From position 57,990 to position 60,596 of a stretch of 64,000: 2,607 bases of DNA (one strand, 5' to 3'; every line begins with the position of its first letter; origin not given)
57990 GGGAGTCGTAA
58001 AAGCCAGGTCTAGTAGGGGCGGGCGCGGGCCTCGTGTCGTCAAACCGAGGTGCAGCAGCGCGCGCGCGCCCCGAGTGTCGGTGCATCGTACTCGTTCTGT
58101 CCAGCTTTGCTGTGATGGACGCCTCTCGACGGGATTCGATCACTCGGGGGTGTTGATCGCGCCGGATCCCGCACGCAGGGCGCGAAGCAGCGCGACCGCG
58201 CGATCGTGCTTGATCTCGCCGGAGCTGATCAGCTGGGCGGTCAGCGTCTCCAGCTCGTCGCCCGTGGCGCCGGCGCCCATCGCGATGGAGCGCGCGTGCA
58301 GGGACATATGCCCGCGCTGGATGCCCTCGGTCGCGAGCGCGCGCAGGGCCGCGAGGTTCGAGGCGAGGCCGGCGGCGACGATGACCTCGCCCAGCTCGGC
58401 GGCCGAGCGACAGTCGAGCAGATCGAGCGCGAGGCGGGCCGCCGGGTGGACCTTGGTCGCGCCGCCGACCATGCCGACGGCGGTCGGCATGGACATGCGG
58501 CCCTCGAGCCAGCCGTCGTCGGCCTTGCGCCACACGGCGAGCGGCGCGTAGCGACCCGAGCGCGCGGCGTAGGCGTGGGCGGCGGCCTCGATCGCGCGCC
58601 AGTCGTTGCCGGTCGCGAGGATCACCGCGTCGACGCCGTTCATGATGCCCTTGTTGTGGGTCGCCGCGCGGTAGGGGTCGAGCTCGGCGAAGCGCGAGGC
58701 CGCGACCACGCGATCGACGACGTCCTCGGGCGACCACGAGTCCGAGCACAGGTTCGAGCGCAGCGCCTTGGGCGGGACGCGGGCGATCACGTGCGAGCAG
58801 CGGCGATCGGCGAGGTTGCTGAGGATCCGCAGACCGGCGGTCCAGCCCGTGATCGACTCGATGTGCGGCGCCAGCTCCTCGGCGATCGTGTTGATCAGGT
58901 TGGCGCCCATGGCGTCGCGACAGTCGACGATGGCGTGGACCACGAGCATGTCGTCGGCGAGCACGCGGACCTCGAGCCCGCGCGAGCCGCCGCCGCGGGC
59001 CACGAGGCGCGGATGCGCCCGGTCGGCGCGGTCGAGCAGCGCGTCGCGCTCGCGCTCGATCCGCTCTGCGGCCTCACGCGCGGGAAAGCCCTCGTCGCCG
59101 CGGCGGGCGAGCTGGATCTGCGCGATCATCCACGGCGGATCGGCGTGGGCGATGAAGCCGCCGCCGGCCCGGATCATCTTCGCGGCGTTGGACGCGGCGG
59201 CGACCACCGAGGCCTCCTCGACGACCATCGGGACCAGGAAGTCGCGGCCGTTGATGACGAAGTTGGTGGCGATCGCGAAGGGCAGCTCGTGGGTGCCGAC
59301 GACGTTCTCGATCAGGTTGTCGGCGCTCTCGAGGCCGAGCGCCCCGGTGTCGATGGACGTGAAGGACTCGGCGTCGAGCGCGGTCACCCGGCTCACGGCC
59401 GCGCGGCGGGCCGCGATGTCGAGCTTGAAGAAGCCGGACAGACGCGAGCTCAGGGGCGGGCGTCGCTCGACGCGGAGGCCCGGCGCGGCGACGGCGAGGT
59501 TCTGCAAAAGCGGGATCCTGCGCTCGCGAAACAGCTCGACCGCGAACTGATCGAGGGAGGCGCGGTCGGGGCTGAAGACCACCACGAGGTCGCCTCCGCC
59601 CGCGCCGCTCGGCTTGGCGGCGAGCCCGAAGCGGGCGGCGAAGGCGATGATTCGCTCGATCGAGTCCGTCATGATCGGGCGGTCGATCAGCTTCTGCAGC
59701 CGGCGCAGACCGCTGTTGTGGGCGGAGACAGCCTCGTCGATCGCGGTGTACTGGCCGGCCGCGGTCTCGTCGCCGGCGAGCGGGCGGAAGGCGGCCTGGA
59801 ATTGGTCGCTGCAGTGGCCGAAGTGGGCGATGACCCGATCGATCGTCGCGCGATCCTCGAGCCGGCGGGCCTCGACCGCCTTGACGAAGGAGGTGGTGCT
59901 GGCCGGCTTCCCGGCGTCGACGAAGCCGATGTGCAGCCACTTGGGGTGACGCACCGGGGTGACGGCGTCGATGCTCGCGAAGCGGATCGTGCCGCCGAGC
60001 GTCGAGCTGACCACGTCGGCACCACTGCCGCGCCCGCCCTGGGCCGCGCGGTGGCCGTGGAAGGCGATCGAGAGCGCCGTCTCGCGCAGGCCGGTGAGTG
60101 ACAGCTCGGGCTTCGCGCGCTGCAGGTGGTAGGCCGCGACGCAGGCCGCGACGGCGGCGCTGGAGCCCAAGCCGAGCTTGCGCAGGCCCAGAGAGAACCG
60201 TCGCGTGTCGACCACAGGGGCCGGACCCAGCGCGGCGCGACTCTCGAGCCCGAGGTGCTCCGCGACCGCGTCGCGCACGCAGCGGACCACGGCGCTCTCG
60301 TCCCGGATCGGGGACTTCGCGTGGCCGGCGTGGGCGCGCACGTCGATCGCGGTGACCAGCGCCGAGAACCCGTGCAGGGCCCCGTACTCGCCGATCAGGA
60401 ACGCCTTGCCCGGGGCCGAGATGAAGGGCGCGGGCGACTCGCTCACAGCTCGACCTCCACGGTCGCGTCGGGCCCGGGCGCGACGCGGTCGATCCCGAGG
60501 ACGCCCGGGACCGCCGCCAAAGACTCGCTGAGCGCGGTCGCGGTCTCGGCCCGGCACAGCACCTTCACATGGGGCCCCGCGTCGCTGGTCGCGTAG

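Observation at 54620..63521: Contiguous mevalonate-to-squalene super-operon: fni-mvk-mvaD-pmk/hmgr followed by hpnC-hpnD-hpnE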

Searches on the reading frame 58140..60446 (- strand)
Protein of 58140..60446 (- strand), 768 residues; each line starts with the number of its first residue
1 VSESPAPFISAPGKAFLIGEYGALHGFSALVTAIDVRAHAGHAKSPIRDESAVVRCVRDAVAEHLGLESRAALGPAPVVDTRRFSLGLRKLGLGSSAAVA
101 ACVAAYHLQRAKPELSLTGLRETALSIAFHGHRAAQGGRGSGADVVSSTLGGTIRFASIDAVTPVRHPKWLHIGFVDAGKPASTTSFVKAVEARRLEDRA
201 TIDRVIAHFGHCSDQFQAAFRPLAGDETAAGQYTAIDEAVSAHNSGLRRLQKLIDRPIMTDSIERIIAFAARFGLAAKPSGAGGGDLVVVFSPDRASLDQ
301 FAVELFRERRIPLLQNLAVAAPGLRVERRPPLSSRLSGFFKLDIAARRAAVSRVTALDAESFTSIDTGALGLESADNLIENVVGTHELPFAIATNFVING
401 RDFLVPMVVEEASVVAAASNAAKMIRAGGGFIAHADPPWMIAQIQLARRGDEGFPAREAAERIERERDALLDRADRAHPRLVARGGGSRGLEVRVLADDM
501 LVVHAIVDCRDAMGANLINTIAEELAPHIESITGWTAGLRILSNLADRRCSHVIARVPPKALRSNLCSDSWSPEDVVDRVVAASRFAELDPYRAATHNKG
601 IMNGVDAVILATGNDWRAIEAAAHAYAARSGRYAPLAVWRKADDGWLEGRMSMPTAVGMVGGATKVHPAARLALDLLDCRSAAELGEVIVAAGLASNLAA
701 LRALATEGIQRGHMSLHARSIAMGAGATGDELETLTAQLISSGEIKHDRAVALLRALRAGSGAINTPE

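Call 3: search_protein_families(library=ncbifam, proteins=[window:58140-60446:-])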
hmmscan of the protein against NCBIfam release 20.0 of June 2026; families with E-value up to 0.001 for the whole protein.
window:58140-60446:- (768 aa): 7 families
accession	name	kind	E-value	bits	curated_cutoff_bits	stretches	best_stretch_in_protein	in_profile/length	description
TIGR00532.1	HMG_CoA_R_NAD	equivalog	1.6e-108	363.5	259.95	1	332-718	20-395/395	hydroxymethylglutaryl-CoA reductase, degradative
TIGR00549.1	mevalon_kin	equivalog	3.2e-21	76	163.05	1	11-289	1-274/276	mevalonate kinase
TIGR01220.1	Pmev_kin_Gr_pos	equivalog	2.4e-17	63.1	165.7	1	162-296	207-333/358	phosphomevalonate kinase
TIGR00533.1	HMG_CoA_R_NADP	equivalog_domain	7.4e-15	54.8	441.8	1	344-716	30-400/402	hydroxymethylglutaryl-CoA reductase (NADPH)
NF003036.0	PRK03926.1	equivalog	5.4e-11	42.1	403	1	9-295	4-271/302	mevalonate kinase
NF040957.1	Arch_PMK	equivalog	4.2e-08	33.1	500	1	9-294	2-289/316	phosphomevalonate kinase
TIGR00920.1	2A060605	subfamily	6.5e-07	27.9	778.35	1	379-431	525-577/887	hydroxymethylglutaryl-CoA reductase (NADPH)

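Call 4: search_protein_families(library=pfam, proteins=[window:58140-60446:-])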
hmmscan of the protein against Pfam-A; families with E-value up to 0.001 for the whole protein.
window:58140-60446:- (768 aa): 3 families
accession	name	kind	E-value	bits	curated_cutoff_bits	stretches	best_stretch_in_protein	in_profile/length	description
PF00368.23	HMG-CoA_red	-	1e-104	351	27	1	344-718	2-368/368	Hydroxymethylglutaryl-coenzyme A reductase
PF08544.19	GHMP_kinases_C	-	3.9e-08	34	21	1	232-305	9-79/85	GHMP kinases C terminal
PF00288.32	GHMP_kinases_N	-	0.00063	20.4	22.3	1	90-152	29-87/87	GHMP kinases N terminal domain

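Call 9: find_homologous_proteins(query=window:58140-60446:-)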
Query window:58140-60446:- (768 aa): 737 proteins with E <= 0.001 among 8000 candidates; the best 120 are listed.
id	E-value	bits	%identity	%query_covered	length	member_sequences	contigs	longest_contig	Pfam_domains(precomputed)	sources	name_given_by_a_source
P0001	0.0e+0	1663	100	100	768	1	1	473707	PF00368.24,PF08544.19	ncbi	-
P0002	0.0e+0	1479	90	99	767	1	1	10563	PF00368.24,PF00288.33,PF08544.19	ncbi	-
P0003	0.0e+0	1037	72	92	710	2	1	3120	PF00368.24,PF08544.19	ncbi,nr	ncbi:MAG: hydroxymethylglutaryl-CoA reductase, degradative, partial [Myxococcales bacterium]|nr:hydr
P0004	3.1e-266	904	60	99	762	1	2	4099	PF00368.24,PF08544.19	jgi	jgi:degradative hydroxymethylglutaryl-CoA reductase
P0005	1.5e-264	898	60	99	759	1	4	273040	PF00368.24,PF00288.33,PF08544.19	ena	-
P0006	2.5e-264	897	61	98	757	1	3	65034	PF00368.24,PF00288.33,PF08544.19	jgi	jgi:degradative hydroxymethylglutaryl-CoA reductase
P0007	4.3e-264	897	60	99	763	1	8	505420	PF00368.24,PF08544.19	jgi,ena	-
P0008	5.6e-264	896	61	98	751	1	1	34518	PF00368.24,PF08544.19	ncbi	-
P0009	2.8e-263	894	60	99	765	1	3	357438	PF00368.24,PF08544.19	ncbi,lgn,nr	ncbi:MAG: hydroxymethylglutaryl-CoA reductase, degradative [Nannocystaceae bacterium]|nr:hydroxymeth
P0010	1.2e-262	892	60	99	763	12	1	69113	PF00368.24,PF00288.33,PF08544.19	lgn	-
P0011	3.1e-262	890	60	99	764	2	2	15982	PF00368.24,PF00288.33,PF08544.19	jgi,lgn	jgi:degradative hydroxymethylglutaryl-CoA reductase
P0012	7.1e-262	889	60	100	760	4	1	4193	PF00368.24,PF08544.19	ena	-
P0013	7.9e-262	889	60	98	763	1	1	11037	PF00368.24,PF00288.33,PF08544.19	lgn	-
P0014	6.3e-261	886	59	98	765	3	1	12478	PF00368.24,PF00288.33,PF08544.19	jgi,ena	-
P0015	2.0e-260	884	59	99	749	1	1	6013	PF00368.24,PF08544.19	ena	-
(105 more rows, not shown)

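Call 10: find_encoding_contigs(protein=P0001, flank=10000, max_places=4)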
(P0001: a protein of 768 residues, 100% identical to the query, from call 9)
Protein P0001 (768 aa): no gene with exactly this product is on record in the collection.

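Call 19: find_related_loci(query=A1, collection=genome_contigs, flank=10000)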
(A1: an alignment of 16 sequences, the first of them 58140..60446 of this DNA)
Query A1 (768 aa) in genome_contigs; peptide patterns used: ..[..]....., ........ (x = any residue, [..] = any of these).
600 stretches matched a pattern (row limit reached: there are more); 593 encode a relative of the query (tblastn E <= 1e-3); the best 80 are kept; 80 distinct loci.
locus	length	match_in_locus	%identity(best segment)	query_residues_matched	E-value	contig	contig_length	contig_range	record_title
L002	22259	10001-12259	73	8-759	0e+0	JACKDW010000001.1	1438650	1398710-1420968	MAG: Myxococcales bacterium isolate HK-STAS-MYXO-17 HK-STAS-MYXO-17_1, whole genome shotgun sequence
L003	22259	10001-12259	59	5-758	0e+0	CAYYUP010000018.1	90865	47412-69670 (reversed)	MAG TPA_asm: uncultured Nannocystis sp. isolate binchicken_co67_189 genome assembly, contig: NODE_133_length_90865_cov_8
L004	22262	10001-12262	59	1-762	0e+0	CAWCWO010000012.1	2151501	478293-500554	MAG: uncultured proteobacterium isolate MFD03250.bin.1.164 genome assembly, contig: contig_17717, whole genome shotgun s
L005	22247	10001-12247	59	1-761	0e+0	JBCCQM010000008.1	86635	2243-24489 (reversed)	MAG: Myxococcota bacterium isolate P01_D01_bin.152 k141_90195_length_86635_cov_42.0463, whole genome shotgun sequence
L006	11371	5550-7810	60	1-762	0e+0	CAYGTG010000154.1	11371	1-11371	MAG TPA_asm: uncultured Nannocystaceae bacterium isolate ERP117304_co3_187 genome assembly, contig: NODE_8032_length_113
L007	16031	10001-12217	59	9-758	0e+0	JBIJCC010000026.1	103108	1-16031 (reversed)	MAG: Nannocystaceae bacterium isolate ME2006-08-18D11_3300042945_group2_bin121 Rohwer_bin1479_scaffold_16_c1, whole geno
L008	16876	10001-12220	59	9-759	0e+0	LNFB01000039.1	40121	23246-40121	MAG: Deltaproteobacteria bacterium Ga0077550 Ga0077550_1031.2, whole genome shotgun sequence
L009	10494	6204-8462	56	9-759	0e+0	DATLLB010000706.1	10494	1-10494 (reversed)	MAG TPA_asm: Enhygromyxa sp. isolate SMAG_U13737 k141_1703554, whole genome shotgun sequence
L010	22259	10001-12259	56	9-759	0e+0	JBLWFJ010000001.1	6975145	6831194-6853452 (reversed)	Nannocystaceae bacterium ST9 contig_1_pilon, whole genome shotgun sequence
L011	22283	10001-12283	55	9-759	0e+0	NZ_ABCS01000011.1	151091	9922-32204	Plesiocystis pacifica SIR-1 1103186006224, whole genome shotgun sequence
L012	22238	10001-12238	58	9-761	0e+0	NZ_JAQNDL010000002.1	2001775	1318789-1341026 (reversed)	Nannocystis bainbridge strain BB15-2 000002Farrow, whole genome shotgun sequence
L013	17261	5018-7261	53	1-758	0e+0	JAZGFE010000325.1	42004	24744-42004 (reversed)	MAG: Nannocystaceae bacterium isolate SCS4bin.39 SCS4bin.39_325, whole genome shotgun sequence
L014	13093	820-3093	52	8-761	0e+0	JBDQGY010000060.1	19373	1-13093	MAG: Nannocystaceae bacterium isolate SFB_27D_18OOND_coas_125 k141_2875508_length_19373_cov_56.7674, whole genome shotgu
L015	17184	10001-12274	55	9-760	0e+0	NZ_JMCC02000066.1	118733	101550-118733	Enhygromyxa salina strain DSM 15201 ES-Contig_66, whole genome shotgun sequence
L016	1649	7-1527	63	246-758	0e+0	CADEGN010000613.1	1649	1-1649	MAG: uncultured Myxococcales bacterium isolate Myxococcales sp. RBC066 genome assembly, contig: MAG066_613, whole genome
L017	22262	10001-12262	56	9-759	0e+0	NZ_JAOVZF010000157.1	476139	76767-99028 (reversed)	Paraliomyxa miuraensis strain SMH-27-4 scf15c22, whole genome shotgun sequence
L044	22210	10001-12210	54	8-762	5e-146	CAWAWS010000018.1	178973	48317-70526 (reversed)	MAG: uncultured delta proteobacterium isolate MFD04540.bin.2.104 genome assembly, contig: contig_25905, whole genome sho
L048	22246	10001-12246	55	9-762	2e-145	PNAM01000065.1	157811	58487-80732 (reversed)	MAG: Myxococcales bacterium isolate palsa_1104 73.20110800_P1D.52_contig_4153, whole genome shotgun sequence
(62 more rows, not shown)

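Call 24: search_protein_families(library=pfam, proteins=[L011:14413-15717:+, L011:15721-16716:+, L011:16802-18184:+, L011:18270-20174:-, L011:5830-6411:-, L011:3834-4829:-, L010:14321-15574:+, L010:15576-16496:+, L010:16499-17245:+, L011:1438-3705:-], max_evalue=0.00001)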
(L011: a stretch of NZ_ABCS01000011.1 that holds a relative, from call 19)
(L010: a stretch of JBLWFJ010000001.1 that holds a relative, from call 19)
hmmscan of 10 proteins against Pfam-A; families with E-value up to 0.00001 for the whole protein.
L011:14413-15717:+ (434 aa): 2 families
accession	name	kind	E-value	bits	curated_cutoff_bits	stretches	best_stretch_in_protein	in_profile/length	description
PF13517.12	FG-GAP_3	-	1.1e-24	87.2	26.9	2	248-310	1-61/61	FG-GAP-like repeat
PF01839.29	FG-GAP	-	1.9e-16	60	22.1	0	292-318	2-27/37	FG-GAP repeat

L011:15721-16716:+ (331 aa): 0 families

L011:16802-18184:+ (460 aa): 2 families
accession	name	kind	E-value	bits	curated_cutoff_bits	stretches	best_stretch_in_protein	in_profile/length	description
PF05598.16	DUF772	-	8.3e-19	67.8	23.1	1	57-128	1-71/74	Transposase domain (DUF772)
PF01609.27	DDE_Tnp_1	-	4e-06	27.2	23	0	220-400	26-196/200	Transposase DDE domain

L011:18270-20174:- (634 aa): 0 families

L011:5830-6411:- (193 aa): 0 families

L011:3834-4829:- (331 aa): 1 family
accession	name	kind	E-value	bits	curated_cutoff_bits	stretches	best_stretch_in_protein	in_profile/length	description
PF01545.26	Cation_efflux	-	1.1e-34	120.4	26.6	1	11-216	4-198/198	Cation efflux family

L010:14321-15574:+ (417 aa): 2 families
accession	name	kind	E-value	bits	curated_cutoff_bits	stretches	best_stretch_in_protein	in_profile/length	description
PF13517.12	FG-GAP_3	-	5e-21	75.5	26.9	2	241-301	1-60/61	FG-GAP-like repeat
PF01839.29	FG-GAP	-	6.2e-13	48.8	22.1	0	185-208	1-24/37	FG-GAP repeat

L010:15576-16496:+ (306 aa): 0 families

L010:16499-17245:+ (248 aa): 1 family
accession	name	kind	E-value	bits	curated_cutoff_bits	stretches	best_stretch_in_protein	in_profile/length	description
PF07510.16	GmrSD_C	-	5.3e-07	30.1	23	1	49-182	2-135/138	GmrSD restriction endonucleases, C-terminal domain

L011:1438-3705:- (755 aa): 2 families
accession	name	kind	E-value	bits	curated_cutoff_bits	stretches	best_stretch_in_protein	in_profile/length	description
PF02897.21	Peptidase_S9_N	-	1.2e-114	383.8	24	1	52-477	2-413/414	Prolyl oligopeptidase, N-terminal beta-propeller domain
PF00326.27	Peptidase_S9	-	4.1e-62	209.9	22.6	1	536-748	3-211/213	Prolyl oligopeptidase family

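Call 56: list_cluster_members(proteins=[P0001, P0002, P0003])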
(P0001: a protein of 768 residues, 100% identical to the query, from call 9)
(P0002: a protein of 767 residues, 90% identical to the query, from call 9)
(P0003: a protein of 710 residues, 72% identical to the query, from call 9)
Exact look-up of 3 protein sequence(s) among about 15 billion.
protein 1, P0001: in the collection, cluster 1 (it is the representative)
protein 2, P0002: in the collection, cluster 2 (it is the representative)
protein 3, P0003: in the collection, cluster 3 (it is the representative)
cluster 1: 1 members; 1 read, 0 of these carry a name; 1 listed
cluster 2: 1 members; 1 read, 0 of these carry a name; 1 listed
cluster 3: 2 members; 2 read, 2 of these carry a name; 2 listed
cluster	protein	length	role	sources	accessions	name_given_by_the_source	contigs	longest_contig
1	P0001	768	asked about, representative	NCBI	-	-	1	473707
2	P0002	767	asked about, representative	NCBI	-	-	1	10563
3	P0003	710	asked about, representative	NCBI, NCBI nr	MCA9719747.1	MAG: hydroxymethylglutaryl-CoA reductase, degradative, partial [Myxococcales bacterium] | hydroxymethylglutaryl-CoA reductase, degradative [Myxococcales bacterium]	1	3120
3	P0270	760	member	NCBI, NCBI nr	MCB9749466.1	MAG: hydroxymethylglutaryl-CoA reductase, degradative [Myxococcales bacterium] | hydroxymethylglutaryl-CoA reductase, degradative [Myxococcales bacterium]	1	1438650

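Call 63: predict_structure(alignment_id=A4)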
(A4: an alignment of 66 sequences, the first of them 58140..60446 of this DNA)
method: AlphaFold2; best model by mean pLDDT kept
length: 768 residues; sequences in the alignment: 66
mean_pLDDT: 87.9   pTM: 0.87
mean pLDDT of the five models: 87.9, 87.9, 82.0, 75.4, 73.2
residues with pLDDT >= 90: 482; 70-90: 218; 50-70: 43; < 50: 25
segments of 3 or more residues with pLDDT < 50: 369-387, 765-768
pLDDT, mean of each block of 10 residues (from residue 1): 74 95 91 95 79 97 97 93 90 93 97 95 97 92 95 96 96 92 86 96 95 98 96 98 96 93 96 96 76 92 92 89 92 82 81 88 63 34 44 90 84 78 95 89 92 94 97 93 87 94 91 77 95 93 70 96 82 94 93 91 91 84 91 95 97 81 72 90 92 95 76 68 86 88 88 94 50
secondary structure, 60 per line:
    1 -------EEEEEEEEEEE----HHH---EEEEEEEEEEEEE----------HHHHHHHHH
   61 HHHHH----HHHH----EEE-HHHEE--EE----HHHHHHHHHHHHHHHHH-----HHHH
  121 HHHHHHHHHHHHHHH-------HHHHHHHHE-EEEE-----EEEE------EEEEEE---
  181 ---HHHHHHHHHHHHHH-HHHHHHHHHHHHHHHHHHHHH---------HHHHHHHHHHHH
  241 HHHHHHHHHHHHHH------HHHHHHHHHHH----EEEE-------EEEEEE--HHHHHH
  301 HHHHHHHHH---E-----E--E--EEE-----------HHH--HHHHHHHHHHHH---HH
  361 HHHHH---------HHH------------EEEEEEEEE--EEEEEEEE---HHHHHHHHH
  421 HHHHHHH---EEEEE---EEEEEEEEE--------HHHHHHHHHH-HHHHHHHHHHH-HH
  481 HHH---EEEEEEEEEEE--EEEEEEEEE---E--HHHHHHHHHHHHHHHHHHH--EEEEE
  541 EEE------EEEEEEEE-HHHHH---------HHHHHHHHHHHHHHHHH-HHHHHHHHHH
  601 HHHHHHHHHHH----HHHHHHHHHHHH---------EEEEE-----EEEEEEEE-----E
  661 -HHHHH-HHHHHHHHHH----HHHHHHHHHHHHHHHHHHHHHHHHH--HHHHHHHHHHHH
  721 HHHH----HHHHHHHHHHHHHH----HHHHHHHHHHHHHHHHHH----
elements in order (helices of 4 or more, strands of 3 or more residues): E8-18 E29-41 H52-65 H70-73 E78-80 H95-111 H117-135 H143-150 E153-156 E162-165 E172-177 H184-197 H199-219 H229-254 H261-271 E276-279 E287-292 H295-309 E325-327 H344-355 H359-365 E390-398 E401-408 H412-427 E431-435 E439-447 H456-465 H467-477 H479-483 E487-497 E500-508 H515-533 E536-543 E550-557 H559-563 H573-589 H591-611 H616-627 E637-641 E647-654 H662-666 H668-677 H682-706 H709-724 H729-742 H747-764
